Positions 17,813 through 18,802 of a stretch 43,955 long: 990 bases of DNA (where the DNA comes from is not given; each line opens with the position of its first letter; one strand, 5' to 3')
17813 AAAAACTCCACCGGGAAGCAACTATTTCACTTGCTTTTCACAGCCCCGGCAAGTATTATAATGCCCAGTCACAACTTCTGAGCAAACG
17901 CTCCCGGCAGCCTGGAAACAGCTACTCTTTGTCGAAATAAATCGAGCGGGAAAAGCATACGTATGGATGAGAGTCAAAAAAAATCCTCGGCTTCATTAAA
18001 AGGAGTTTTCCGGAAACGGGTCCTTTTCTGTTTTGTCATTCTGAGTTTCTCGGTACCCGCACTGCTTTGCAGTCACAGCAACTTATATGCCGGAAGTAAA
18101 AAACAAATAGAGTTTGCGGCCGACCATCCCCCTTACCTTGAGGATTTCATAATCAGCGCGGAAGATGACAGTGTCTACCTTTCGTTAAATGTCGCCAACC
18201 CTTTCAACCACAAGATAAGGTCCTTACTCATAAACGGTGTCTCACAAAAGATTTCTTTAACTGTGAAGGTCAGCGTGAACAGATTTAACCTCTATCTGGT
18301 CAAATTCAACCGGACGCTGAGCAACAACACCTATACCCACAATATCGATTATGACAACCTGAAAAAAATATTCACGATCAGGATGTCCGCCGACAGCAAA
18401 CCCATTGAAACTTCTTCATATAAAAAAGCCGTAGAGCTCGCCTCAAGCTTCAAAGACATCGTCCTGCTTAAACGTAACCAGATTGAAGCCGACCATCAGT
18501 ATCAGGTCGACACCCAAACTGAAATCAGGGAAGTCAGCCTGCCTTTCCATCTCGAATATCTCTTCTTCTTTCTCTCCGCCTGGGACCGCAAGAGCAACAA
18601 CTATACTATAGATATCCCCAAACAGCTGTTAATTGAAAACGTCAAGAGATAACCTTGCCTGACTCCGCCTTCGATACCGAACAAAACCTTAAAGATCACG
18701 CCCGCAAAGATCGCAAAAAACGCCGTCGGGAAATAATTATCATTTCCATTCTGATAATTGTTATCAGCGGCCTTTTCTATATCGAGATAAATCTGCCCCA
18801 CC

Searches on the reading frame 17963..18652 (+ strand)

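Call 86: search_protein_families(library=pfam, proteins=[window:17963-18652:+], max_evalue=0.01)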
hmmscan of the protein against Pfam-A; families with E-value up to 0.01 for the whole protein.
window:17963-18652:+ (229 aa): 1 family
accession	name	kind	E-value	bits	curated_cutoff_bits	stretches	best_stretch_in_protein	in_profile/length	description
PF14334.11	DUF4390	-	2.6e-20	73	27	1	60-216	7-160/161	Domain of unknown function (DUF4390)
